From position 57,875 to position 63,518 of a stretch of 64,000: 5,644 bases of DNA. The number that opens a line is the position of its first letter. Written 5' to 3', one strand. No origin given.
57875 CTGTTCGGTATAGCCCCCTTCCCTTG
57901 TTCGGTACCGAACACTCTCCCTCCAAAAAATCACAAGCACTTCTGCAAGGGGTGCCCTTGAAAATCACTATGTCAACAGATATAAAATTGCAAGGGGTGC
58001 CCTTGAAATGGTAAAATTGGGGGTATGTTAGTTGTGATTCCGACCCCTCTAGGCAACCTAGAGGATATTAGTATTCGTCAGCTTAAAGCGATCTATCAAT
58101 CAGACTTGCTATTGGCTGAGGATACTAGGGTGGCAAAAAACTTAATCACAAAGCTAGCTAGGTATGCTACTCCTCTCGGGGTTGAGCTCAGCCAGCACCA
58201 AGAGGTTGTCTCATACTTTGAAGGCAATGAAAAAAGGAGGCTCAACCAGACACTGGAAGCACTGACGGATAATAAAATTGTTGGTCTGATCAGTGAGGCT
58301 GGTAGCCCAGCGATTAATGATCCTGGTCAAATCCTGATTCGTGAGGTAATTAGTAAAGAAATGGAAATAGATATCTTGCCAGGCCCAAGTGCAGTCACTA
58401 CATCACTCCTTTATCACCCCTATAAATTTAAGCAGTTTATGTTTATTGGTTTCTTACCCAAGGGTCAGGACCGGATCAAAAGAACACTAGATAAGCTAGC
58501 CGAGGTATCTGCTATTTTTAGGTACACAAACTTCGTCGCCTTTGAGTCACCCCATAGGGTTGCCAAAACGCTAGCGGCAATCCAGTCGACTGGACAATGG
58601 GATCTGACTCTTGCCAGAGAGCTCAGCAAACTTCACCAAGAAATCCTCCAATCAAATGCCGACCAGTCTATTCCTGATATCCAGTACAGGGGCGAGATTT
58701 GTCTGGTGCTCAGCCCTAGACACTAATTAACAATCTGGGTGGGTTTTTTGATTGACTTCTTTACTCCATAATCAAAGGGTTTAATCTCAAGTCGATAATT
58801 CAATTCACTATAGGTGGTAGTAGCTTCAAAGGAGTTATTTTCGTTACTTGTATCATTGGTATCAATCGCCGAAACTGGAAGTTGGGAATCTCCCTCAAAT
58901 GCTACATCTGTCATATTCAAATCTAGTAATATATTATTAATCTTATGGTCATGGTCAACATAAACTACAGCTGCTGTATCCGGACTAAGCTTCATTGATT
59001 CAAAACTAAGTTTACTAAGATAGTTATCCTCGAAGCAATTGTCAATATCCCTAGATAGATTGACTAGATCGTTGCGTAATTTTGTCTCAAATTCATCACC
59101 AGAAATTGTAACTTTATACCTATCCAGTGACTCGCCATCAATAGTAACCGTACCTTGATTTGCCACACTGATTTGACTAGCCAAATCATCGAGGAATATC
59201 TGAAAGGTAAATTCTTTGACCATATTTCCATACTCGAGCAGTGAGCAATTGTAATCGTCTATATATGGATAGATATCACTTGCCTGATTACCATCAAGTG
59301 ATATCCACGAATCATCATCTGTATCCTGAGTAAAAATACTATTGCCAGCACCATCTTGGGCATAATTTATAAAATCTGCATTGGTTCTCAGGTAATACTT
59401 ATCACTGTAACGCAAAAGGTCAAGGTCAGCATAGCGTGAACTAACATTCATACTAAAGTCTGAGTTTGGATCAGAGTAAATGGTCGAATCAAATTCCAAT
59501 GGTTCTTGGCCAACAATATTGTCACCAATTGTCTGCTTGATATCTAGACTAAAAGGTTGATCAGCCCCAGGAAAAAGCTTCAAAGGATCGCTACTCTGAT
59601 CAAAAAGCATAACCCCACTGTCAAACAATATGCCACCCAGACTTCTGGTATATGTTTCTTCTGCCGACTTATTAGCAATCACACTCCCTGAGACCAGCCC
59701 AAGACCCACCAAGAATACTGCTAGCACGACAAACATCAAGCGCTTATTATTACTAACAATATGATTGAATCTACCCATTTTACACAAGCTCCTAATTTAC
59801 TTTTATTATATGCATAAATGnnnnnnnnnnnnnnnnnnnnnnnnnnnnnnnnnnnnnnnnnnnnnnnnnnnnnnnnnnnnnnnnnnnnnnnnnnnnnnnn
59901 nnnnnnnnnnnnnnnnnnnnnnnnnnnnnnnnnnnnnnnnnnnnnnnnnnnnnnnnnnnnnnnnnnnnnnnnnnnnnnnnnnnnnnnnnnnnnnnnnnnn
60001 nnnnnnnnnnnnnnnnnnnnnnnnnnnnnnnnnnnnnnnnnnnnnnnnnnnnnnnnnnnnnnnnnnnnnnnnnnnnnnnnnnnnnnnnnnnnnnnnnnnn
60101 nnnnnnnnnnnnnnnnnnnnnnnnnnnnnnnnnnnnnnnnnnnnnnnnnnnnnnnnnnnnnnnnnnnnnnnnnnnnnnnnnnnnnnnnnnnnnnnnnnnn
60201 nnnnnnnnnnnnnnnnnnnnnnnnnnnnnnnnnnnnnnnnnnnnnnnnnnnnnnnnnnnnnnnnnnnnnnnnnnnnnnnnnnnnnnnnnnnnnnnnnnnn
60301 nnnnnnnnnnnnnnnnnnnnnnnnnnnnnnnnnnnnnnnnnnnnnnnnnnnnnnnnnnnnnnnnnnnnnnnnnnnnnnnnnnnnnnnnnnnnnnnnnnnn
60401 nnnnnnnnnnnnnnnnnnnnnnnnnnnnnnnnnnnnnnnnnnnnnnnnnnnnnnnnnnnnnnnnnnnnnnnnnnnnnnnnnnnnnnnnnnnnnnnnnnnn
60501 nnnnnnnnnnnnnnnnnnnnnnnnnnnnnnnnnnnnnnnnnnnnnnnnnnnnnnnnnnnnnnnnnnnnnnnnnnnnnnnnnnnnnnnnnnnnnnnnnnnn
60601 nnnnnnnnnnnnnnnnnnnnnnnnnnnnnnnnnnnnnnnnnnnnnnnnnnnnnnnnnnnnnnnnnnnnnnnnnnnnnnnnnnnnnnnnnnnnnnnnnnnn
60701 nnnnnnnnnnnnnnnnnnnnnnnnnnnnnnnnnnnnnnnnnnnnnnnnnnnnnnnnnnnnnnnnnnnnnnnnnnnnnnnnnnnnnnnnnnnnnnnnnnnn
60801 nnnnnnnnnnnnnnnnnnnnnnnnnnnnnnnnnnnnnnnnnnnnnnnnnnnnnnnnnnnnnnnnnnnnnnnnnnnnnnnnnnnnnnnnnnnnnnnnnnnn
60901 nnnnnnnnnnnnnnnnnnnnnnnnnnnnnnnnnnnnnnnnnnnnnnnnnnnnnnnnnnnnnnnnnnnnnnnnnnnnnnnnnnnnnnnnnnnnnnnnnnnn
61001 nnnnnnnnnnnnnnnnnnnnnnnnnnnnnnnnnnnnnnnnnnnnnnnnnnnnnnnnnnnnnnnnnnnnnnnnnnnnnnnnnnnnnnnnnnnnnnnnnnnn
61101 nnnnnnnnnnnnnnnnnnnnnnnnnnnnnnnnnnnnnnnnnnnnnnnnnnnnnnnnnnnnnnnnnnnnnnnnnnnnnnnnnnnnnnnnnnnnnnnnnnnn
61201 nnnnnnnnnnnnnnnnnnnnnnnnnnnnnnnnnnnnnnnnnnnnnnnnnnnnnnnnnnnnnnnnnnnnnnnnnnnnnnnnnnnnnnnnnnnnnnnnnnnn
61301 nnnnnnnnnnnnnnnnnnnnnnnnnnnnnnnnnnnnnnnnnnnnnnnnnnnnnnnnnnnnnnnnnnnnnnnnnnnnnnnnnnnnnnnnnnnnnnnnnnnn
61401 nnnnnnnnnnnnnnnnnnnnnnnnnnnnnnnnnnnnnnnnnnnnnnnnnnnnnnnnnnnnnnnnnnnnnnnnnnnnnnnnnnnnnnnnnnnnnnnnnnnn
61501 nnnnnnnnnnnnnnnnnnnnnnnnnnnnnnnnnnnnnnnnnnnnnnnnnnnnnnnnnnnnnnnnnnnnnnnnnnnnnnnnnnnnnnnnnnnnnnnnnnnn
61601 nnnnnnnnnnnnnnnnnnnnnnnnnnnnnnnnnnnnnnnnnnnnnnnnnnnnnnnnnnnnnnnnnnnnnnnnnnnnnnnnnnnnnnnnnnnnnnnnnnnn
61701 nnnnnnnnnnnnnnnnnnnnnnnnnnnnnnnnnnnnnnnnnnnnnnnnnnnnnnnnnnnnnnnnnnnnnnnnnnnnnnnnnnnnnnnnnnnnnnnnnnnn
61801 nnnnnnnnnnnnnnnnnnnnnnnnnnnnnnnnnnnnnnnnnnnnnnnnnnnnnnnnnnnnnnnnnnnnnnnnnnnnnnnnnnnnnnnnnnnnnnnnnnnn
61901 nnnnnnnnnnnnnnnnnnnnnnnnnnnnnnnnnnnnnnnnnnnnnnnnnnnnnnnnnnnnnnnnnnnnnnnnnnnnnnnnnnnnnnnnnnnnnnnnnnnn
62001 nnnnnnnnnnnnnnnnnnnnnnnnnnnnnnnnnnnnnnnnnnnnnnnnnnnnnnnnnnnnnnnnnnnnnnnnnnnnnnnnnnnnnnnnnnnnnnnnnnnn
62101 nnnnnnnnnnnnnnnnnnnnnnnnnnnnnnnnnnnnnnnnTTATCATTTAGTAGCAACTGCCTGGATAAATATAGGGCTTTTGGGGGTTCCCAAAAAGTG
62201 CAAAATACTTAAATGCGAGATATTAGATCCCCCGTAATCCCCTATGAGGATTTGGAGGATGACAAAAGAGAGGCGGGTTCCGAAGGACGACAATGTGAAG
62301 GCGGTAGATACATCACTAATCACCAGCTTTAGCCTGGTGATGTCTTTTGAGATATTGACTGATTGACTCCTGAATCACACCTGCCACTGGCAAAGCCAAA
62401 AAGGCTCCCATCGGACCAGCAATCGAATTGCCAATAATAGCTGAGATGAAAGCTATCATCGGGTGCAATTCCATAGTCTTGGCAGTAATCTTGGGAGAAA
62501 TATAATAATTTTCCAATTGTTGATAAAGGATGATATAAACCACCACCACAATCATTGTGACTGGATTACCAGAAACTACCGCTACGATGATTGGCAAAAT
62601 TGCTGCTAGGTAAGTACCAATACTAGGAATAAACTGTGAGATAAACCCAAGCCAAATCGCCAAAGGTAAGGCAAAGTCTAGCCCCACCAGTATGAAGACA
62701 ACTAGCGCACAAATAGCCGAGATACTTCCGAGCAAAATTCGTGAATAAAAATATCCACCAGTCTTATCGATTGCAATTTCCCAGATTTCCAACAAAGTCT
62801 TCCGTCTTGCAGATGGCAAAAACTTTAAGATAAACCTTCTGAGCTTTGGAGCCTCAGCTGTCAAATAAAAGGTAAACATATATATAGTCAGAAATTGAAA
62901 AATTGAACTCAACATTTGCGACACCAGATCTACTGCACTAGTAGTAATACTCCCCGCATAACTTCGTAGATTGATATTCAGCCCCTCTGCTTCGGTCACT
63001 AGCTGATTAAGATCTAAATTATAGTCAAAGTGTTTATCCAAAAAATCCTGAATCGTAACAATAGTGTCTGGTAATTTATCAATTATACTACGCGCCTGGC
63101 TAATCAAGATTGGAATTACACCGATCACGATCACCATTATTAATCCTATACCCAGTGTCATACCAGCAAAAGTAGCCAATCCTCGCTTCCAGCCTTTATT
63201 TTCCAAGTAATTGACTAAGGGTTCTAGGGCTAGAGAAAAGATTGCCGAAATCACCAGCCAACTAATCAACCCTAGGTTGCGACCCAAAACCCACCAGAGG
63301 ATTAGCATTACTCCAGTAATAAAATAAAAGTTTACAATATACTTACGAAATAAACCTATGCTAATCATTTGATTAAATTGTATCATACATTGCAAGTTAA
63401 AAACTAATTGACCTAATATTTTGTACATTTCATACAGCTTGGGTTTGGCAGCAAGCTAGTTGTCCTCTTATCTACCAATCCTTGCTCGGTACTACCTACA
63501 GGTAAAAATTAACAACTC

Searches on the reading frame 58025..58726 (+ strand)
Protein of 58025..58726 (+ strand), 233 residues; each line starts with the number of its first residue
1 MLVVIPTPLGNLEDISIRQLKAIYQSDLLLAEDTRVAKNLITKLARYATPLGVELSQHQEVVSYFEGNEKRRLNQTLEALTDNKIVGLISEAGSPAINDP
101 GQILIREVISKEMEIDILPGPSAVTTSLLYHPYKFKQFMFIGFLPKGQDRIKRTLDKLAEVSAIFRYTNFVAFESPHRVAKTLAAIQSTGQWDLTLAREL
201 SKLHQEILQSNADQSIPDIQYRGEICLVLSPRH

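Call 43: search_protein_families(library=pfam, proteins=[window:58025-58726:+], max_evalue=0.001)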
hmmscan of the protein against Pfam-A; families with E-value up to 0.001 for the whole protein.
window:58025-58726:+ (233 aa): 1 family
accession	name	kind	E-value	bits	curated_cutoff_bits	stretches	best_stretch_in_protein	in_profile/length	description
PF00590.25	TP_methylase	-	1.6e-15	58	27.8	1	1-213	1-209/212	Tetrapyrrole (Corrin/Porphyrin) Methylases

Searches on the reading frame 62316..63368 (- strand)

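Call 43: search_protein_families(library=pfam, proteins=[window:62316-63368:-], max_evalue=0.001)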
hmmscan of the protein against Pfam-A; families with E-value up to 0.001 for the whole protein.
window:62316-63368:- (350 aa): 1 family
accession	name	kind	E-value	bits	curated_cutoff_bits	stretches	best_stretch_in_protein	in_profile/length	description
PF01594.21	AI-2E_transport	-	1e-62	212.7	34.3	1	13-339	3-326/327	AI-2E family transporter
